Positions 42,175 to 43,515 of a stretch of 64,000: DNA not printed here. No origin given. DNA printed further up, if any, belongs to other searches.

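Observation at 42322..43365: Stand-alone HTH + GHKL ATPase + STAS-like DUF4325 fusion at the island edge: candidate undescribed single-gene module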

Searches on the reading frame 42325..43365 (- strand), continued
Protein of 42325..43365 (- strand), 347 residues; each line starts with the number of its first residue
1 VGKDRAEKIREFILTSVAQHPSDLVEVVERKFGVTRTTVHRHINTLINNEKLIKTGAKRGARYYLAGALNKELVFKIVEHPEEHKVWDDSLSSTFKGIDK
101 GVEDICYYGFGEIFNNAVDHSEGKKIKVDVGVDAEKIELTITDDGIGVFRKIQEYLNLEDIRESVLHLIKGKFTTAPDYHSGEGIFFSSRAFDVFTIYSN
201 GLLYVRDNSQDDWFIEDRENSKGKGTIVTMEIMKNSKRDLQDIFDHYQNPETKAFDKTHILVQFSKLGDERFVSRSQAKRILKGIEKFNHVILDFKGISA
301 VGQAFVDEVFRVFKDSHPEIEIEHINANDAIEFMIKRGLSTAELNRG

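Call 15: search_solved_structures(query=A1, max_evalue=1, show_alignments=2)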
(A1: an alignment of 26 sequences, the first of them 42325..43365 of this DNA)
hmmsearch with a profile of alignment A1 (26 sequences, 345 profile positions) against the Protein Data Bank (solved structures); distinct sequences matched with E-value up to 1: 19.
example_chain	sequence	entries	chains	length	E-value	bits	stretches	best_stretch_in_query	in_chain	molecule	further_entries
4gt8_A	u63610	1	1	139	1.3e-05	27.7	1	99-168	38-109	Sensor protein vraS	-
3ehg_A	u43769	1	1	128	0.00029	23.3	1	89-146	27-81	Sensor kinase (YocF protein)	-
3zxq_A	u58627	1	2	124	0.00034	23.1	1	110-162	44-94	HYPOXIA SENSOR HISTIDINE KINASE RESPONSE REGULATOR DOST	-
3ehf_A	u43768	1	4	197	0.00037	23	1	71-146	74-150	Sensor kinase (YocF protein)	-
3gie_A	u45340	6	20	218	0.00047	22.6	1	71-146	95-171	Sensor histidine kinase desK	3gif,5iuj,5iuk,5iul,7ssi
3gig_A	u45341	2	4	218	0.00047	22.6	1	71-146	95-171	Sensor histidine kinase desK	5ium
3ehh_A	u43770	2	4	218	0.00047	22.6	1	71-146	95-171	Sensor kinase (YocF protein)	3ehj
7ssj_A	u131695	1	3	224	0.00048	22.6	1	71-146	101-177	Sensor histidine kinase DesK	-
4lb5_A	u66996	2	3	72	0.0038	19.7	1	5-59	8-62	Protein kinase containing Z-DNA binding domains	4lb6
5j6x_A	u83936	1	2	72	0.005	19.3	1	6-59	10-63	Z-DNA binding protein kinase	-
4i5s_A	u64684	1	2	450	0.0079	18.6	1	111-151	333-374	Putative histidine kinase CovS; VicK-like protein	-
3sl2_A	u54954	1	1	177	0.077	15.3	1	111-151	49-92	Sensor histidine kinase yycG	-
8sbm_A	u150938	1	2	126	0.09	15.1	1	107-148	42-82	GAF domain-containing protein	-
9qdr_A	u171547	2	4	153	0.097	15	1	190-256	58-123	MarR family transcriptional regulator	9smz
3zxo_A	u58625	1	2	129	0.15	14.4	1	107-148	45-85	REDOX SENSOR HISTIDINE KINASE RESPONSE REGULATOR DEVS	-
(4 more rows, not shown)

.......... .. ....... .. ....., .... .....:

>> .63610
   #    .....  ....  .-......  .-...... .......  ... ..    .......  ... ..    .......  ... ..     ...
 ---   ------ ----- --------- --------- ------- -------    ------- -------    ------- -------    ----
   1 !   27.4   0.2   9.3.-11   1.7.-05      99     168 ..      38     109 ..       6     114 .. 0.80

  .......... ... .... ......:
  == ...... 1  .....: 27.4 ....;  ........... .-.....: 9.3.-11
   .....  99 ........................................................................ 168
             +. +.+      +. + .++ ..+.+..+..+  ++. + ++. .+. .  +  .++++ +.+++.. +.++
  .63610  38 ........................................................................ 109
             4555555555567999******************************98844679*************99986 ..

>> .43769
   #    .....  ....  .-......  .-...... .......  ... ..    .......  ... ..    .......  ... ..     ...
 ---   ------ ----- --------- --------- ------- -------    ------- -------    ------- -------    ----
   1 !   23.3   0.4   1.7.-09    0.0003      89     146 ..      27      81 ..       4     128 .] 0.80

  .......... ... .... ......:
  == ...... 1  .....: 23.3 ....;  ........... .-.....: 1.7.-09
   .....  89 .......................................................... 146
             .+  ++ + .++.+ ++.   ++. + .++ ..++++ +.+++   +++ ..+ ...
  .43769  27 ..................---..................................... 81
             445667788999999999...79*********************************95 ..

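Call 16: find_related_loci(query=A1, collection=genome_contigs, flank=10000)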
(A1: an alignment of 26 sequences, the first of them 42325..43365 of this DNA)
Query A1 (347 aa) in genome_contigs; peptide patterns used: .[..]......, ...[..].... (x = any residue, [..] = any of these).
600 stretches matched a pattern (row limit reached: there are more); 537 encode a relative of the query (tblastn E <= 1e-3); the best 80 are kept; 80 distinct loci.
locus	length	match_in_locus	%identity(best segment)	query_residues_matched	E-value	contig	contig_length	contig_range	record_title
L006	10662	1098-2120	52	4-344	2e-120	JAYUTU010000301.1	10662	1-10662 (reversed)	MAG: Bdellovibrionales bacterium isolate GL121_UP_metabinner_1 GL121_UP_metabinner_1_300, whole genome shotgun sequence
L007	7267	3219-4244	52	1-339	3e-116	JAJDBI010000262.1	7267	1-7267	MAG: Nitrospinaceae bacterium isolate OFTM91 OFTM91_261, whole genome shotgun sequence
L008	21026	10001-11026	51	1-339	2e-115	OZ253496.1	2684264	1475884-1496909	MAG: Nitrospinales bacterium isolate df65dd65-b23d-4177-8dc5-9078cc071d11 genome assembly, chromosome: 1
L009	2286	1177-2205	51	1-340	7e-118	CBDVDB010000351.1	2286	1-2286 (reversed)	MAG TPA_asm: uncultured Nitrospinaceae bacterium isolate SRR22302374_concoct_133 genome assembly, contig: ERZ26661914.66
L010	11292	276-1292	52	1-340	9e-112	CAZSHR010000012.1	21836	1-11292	MAG TPA_asm: uncultured Coxiella sp. isolate SRP342821_co1_16 genome assembly, contig: NODE_1688_length_21836_cov_6.1972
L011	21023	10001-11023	52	3-340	1e-110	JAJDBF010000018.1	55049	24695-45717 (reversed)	MAG: Nitrospinaceae bacterium isolate OFTM7 OFTM7_17, whole genome shotgun sequence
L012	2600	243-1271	51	1-340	9e-115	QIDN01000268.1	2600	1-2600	MAG: Nitrospirae bacterium isolate SZUA-226 Ga0063294_10056564, whole genome shotgun sequence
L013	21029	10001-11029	50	1-340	3e-109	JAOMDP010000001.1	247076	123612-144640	Nitrospinota bacterium isolate AH-558-C10 AH-558-C10_NODE_1, whole genome shotgun sequence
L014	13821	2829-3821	49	8-339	7e-103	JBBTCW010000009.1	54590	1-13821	MAG: Pseudomonadota bacterium isolate H52-bin001_1 H52_bin001_1_000000000009, whole genome shotgun sequence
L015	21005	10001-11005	49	4-338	9e-101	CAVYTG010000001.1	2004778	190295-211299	MAG: uncultured Gammaproteobacteria bacterium isolate MFD01721.bin.1.268 genome assembly, contig: contig_1331, whole gen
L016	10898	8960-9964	47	8-343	6e-100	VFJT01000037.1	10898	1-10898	MAG: Gammaproteobacteria bacterium isolate Bin_72_12 c_000000903468, whole genome shotgun sequence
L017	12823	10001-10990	47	9-340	3e-94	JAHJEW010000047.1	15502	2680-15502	MAG: Patescibacteria group bacterium isolate Modern_marine_glass_biofilm.mb.143 Modern_marine_gla.mb.143_k141_248553, wh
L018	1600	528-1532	45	4-340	5e-98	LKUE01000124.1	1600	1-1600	MAG: Desulfuromonas sp. SDB scaffold-14899, whole genome shotgun sequence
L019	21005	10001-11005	44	4-340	2e-91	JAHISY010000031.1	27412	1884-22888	MAG: Patescibacteria group bacterium isolate MM_PC_MetaG.mb.193 MM_PC_MetaG.mb.193_k141_577472, whole genome shotgun seq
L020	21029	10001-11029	44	1-346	5e-91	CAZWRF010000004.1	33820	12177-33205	MAG TPA_asm: uncultured Candidatus Saccharibacteria bacterium isolate binchicken_co150_727 genome assembly, contig: NODE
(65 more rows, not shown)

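Call 21: predict_structure(alignment_id=A1)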
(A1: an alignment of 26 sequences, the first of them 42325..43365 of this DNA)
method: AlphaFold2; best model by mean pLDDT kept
length: 347 residues; sequences in the alignment: 26
mean_pLDDT: 81.7   pTM: 0.68
mean pLDDT of the five models: 81.7, 80.4, 79.3, 78.3, 76.2
residues with pLDDT >= 90: 108; 70-90: 175; 50-70: 54; < 50: 10
segments of 3 or more residues with pLDDT < 50: 257-263
pLDDT, mean of each block of 10 residues (from residue 1): 80 94 93 93 93 81 88 91 85 88 89 86 93 94 92 85 77 59 76 92 84 76 87 89 75 55 50 64 63 76 83 82 84 84 69
secondary structure, 60 per line:
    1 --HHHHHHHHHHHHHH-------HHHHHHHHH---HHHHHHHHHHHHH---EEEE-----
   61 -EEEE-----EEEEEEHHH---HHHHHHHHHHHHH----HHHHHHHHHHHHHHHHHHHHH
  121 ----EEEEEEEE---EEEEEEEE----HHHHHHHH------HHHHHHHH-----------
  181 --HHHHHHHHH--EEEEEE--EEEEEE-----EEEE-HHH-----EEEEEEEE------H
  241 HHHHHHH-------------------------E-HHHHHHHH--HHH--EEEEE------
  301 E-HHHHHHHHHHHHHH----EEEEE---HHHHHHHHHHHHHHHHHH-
elements in order: H3-16 H24-32 H36-48 E52-55 E62-65 E71-76 H83-95 H100-120 E125-132 E136-143 H148-155 H162-169 H183-191 E194-199 E202-207 E213-216 E226-233 H240-247 H275-282 E290-294 H303-316 E321-325 H329-346

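Call 24: fold_search(model_id=the predicted structure, library=pdb)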
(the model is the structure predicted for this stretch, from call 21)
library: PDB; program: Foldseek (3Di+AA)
matches with E <= 10: 1078; with E <= 0.001: 4
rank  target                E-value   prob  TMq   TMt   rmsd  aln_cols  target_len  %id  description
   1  1til_E                4.7e-05  1.00  0.31  0.72   4.9       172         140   19  Crystal Structures of the ADP and ATP bound forms of the Bacillus Anti-sigma factor SpoIIAB in complex with the Anti-a (released 2004-06-15)
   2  1l0o_A                6.2e-05  1.00  0.32  0.73   4.9       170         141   18  Crystal Structure of the Bacillus stearothermophilus Anti-Sigma Factor SpoIIAB with the Sporulation Sigma Factor Sigma (released 2002-04-03)
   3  1tid_C                3.1e-04  1.00  0.30  0.70   5.1       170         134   18  Crystal Structures of the ADP and ATP bound forms of the Bacillus Anti-sigma factor SpoIIAB in complex with the Anti-a (released 2004-06-15)
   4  1th8_A                4.4e-04  1.00  0.29  0.68   5.2       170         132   16  Crystal Structures of the ADP and ATP bound forms of the Bacillus Anti-sigma factor SpoIIAB in complex with the Anti-a (released 2004-06-15)
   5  1tid_A                1.2e-03  1.00  0.31  0.72   4.9       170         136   19  Crystal Structures of the ADP and ATP bound forms of the Bacillus Anti-sigma factor SpoIIAB in complex with the Anti-a (released 2004-06-15)
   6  6aom_A                2.8e-03  0.85  0.18  0.27  15.3       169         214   20  Structure of molecular chaperone Grp94 bound to selective inhibitor methyl 2-[2-(2-benzylphenyl)ethyl]-3-chloro-4,6-di (released 2017-10-11)
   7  5tvw_B                3.3e-03  0.99  0.21  0.12  16.6       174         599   14  Crystal structure of mitochondrial Hsp90 (TRAP1) with ATP in absence of Mg, hemi-hydrolyzed (released 2018-03-14)
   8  1thn_A                5.7e-03  1.00  0.26  0.60   6.8       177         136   16  Crystal Structures of the ADP and ATP bound forms of the Bacillus Anti-sigma factor SpoIIAB in complex with the Anti-a (released 2004-06-15)
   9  9kqn_B                6.0e-03  0.98  0.18  0.11   9.2       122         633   16  Hsp90-Cdc37-PINK1 complex (released 2025-10-15)
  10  5iuk_A                6.0e-03  0.97  0.22  0.34  17.1       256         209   13  Crystal structure of the DesK-DesR complex in the phosphotransfer state with high Mg2+ (150 mM) (released 2016-12-21)
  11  8fx4_A                6.0e-03  0.85  0.20  0.13  13.9       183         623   16  GC-C-Hsp90-Cdc37 regulatory complex (released 2023-07-12)
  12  4gt8                  6.7e-03  0.99  0.20  0.47  10.7       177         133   16  Crystal Structure of the Catalytic and ATP-binding Domain from VraS in Complex with ADP (released 2013-08-28)
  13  5tvw_A                6.7e-03  0.97  0.17  0.11   9.7       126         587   16  Crystal structure of mitochondrial Hsp90 (TRAP1) with ATP in absence of Mg, hemi-hydrolyzed (released 2018-03-14)
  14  8g3a_D                7.1e-03  0.97  0.24  0.25  16.3       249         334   14  BceAB-S nucleotide free TM state 1 (released 2023-06-21)
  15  5tth_B                7.1e-03  0.89  0.17  0.10  15.6       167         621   16  Heterodimeric SpyCatcher/SpyTag-fused zebrafish TRAP1 in ATP/ADP-hybrid state (released 2017-08-23)
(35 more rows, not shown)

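Call 43: find_related_loci(query=A1, collection=viral_contigs, flank=10000)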
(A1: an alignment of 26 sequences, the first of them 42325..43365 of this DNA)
Query A1 (347 aa) in viral_contigs; peptide patterns used: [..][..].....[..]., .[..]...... (x = any residue, [..] = any of these).
59 stretches matched a pattern; 51 encode a relative of the query (tblastn E <= 1e-3); 51 distinct loci.
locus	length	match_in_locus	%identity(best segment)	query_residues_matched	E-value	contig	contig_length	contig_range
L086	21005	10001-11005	42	9-342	3e-84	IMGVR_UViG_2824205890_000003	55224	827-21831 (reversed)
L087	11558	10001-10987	42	9-336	6e-83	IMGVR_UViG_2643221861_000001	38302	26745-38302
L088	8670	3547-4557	41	1-338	2e-74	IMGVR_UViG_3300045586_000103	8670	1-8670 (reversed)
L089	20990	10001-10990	39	9-341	3e-72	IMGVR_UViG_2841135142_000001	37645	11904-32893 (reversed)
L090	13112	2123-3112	39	9-341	2e-71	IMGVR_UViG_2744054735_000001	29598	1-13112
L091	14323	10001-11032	38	1-345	7e-71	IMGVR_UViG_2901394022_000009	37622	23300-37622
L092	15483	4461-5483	39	1-341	4e-70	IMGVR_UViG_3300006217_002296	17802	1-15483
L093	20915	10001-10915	42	33-340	6e-69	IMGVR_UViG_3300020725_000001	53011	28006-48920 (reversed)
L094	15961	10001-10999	38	3-337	3e-68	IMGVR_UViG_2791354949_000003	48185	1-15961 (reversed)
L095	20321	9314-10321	38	3-337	1e-66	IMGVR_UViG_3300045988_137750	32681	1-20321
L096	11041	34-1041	38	3-337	1e-66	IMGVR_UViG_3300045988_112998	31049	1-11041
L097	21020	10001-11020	38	3-336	4e-66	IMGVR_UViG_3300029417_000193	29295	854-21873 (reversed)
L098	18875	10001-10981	38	13-340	3e-66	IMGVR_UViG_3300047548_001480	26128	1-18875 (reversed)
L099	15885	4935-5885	39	24-337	3e-65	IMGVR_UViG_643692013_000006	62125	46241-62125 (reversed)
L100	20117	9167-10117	39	24-337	8e-65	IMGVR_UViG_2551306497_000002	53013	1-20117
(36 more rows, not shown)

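Call 48: search_dna_similar(query=window:42325-43365:-, collection=phages, mode=protein, max_rows=25)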
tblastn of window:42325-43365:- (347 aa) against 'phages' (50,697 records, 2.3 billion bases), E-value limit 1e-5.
No match.

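Call 49: search_dna_similar(query=window:42325-43365:-, collection=plasmids, mode=protein, max_rows=25)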
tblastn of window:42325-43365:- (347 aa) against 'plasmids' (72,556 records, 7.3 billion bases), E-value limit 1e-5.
No match.

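Call 52: search_protein_families(library=pfam, alignment_id=A2, max_evalue=0.00001)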
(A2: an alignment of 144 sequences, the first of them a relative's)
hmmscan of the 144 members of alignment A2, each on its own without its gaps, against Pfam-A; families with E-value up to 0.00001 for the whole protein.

A. member 1, L001:7887-8864:+ (326 aa): 1 family
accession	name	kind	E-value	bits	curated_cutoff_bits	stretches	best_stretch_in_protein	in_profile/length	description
PF00490.27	ALAD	-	1.2e-134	448.9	24.6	1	3-319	2-316/317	Delta-aminolevulinic acid dehydratase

B. families by the number of members that match (of 144 scanned): 171 families (the first 25 are shown)
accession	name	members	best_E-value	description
PF00490.27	ALAD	3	2.3e-136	Delta-aminolevulinic acid dehydratase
PF00158.32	Sigma54_activat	3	1.8e-69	Sigma-54 interaction domain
PF00004.35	AAA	3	3.3e-29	ATPase family associated with various cellular activities (AAA)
PF04851.21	ResIII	3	1.3e-20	Type III restriction enzyme, res subunit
PF01218.23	Coprogen_oxidas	2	4.8e-136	Coproporphyrinogen III oxidase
PF01136.24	Peptidase_U32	2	1.9e-86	Peptidase family U32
PF00176.29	SNF2-rel_dom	2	3.2e-75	SNF2-related domain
PF01790.23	LGT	2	9.1e-65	Prolipoprotein diacylglyceryl transferase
PF22698.1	Semialdhyde_dhC_1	2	1.9e-54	Semialdehyde dehydrogenase, dimerisation domain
PF01118.30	Semialdhyde_dh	2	2.4e-27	Semialdehyde dehydrogenase, NAD binding domain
PF00271.37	Helicase_C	2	1.1e-24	Helicase conserved C-terminal domain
PF00994.29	MoCF_biosynth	2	4.8e-22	Probable molybdopterin binding domain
PF14532.12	Sigma54_activ_2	2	7.2e-20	Sigma-54 interaction domain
PF00072.30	Response_reg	2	1.9e-19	Response regulator receiver domain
PF16325.11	Peptidase_U32_C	2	4.8e-13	Peptidase family U32 C-terminal domain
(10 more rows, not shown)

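Call 53: search_protein_families(library=padloc, alignment_id=A2, max_evalue=1e-10)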
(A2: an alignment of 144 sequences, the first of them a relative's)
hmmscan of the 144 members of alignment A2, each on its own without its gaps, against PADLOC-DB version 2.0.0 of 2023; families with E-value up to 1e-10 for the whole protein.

A. member 1, L001:7887-8864:+ (326 aa): 0 families

B. families by the number of members that match (of 144 scanned): 86 families (the first 25 are shown)
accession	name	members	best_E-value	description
PDLC02842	DpdE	2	4.6e-222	DpdE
PDLC02849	DpdE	2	7.5e-127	DpdE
PDLC02850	DpdE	2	2.3e-121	DpdE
PDLC02851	DpdE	2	4.1e-121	DpdE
PDLC00633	ZorD1|ZorD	2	1.2e-120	"SWI2/SNF2 helicase, Mrr-like nuclease"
PDLC02845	DpdE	2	3.2e-118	DpdE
PDLC00629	ZorD1|ZorD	2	1e-100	"SWI2/SNF2 helicase, Mrr-like nuclease"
PDLC00632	ZorD1|ZorD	2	6e-99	"SWI2/SNF2 helicase, Mrr-like nuclease"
PDLC00634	ZorD1|ZorD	2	7.9e-91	"SWI2/SNF2 helicase, Mrr-like nuclease"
PDLC00631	ZorD1|ZorD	2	2.3e-89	"SWI2/SNF2 helicase, Mrr-like nuclease"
PDLC02848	DpdE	2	3.5e-74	DpdE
PDLC00628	ZorD1|ZorD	2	2e-67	"SWI2/SNF2 helicase, Mrr-like nuclease"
PDLC00627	ZorD1|ZorD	2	5e-67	"SWI2/SNF2 helicase, Mrr-like nuclease"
PDLC02854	DpdE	2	5e-63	DpdE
PDLC02619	DrmD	2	1.7e-42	DrmD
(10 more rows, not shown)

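Call 68: find_encoding_contigs(protein=window:42325-43365:-, flank=10000, max_places=4)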
Protein window:42325-43365:- (347 aa): 1 contig read that carries it; 1 place shown.
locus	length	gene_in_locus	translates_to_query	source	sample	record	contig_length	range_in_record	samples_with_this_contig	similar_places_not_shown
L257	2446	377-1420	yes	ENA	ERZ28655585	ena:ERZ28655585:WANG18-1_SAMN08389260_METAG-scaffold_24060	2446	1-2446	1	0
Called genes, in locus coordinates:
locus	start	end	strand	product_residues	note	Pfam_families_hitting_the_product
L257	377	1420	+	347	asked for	PF02518:HATPase_c (weak), PF14213:DUF4325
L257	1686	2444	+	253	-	?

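Call 87: search_protein_families(library=pfam, alignment_id=A4, max_evalue=0.00001)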
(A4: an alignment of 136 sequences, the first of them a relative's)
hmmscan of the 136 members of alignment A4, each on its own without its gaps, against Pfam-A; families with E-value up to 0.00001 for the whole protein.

A. member 1, L086:4887-5603:+ (239 aa): 0 families

B. families by the number of members that match (of 136 scanned): 44 families (the first 25 are shown)
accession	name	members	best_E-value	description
PF01381.28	HTH_3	5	3e-15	Helix-turn-helix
PF00589.27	Phage_integrase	4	4.2e-19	Phage integrase family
PF00239.26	Resolvase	3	9.3e-44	Resolvase, N terminal domain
PF12844.13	HTH_19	3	3.7e-09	Helix-turn-helix domain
PF13560.12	HTH_31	3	4.3e-08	Helix-turn-helix domain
PF00717.28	Peptidase_S24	2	4.4e-18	Peptidase S24-like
PF07508.19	Recombinase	2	8.5e-17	Recombinase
PF01609.27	DDE_Tnp_1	2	7.8e-15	Transposase DDE domain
PF13408.12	Zn_ribbon_recom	2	3.1e-12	Recombinase zinc beta ribbon domain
PF13751.12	DDE_Tnp_1_6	2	6e-09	Transposase DDE domain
PF00145.23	DNA_methylase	1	5.2e-64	C-5 cytosine-specific DNA methylase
PF13403.11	Hint_2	1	3.2e-43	Hint domain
PF19481.4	DUF6017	1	5.6e-38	Family of unknown function (DUF6017)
PF10145.14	PhageMin_Tail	1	2.5e-37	Phage-related minor tail protein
PF00959.24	Phage_lysozyme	1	1.2e-36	Phage lysozyme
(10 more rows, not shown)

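Call 88: search_protein_representatives(alignment_id=A1)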
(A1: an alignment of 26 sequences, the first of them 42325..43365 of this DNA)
Query: 26 sequences, 345 profile positions. Proteins with E-value up to 0.001 (for the whole library): 3718; up to 1e-10: 2299; up to 1e-30: 1078. The best 150 are listed.
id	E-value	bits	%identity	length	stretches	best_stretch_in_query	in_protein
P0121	1.9e-169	579.7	-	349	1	1-343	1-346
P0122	1.7e-142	491.1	-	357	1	4-344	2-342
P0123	1.7e-137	474.6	-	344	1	2-343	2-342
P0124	3.7e-132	457.1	-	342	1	7-340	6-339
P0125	8.3e-129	446.1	-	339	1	2-340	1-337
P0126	5.3e-128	443.4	-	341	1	2-342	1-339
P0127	7.0e-127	439.7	-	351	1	5-339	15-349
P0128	9.4e-126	436.0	-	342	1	6-340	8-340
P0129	6.3e-121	420.1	-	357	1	7-342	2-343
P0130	7.2e-121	420.0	-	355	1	8-343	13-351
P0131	5.2e-120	417.1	-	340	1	3-338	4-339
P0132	8.8e-120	416.4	-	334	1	5-340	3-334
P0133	2.6e-119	414.8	-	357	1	4-338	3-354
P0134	4.9e-119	413.9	-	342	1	3-341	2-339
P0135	6.1e-119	413.6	-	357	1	5-340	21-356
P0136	8.2e-118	409.9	-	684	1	2-339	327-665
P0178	1.9e-103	362.7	-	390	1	2-340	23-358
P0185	1.0e-102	360.3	-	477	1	3-340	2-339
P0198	1.6e-100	353.0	-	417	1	3-338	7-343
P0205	3.4e-99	348.7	-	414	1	3-340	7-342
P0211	3.0e-98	345.6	-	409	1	6-339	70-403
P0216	7.4e-98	344.3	-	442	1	3-343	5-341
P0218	3.1e-97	342.2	-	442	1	5-343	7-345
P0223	1.3e-96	340.1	-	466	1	2-336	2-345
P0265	5.6e-93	328.2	-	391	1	15-340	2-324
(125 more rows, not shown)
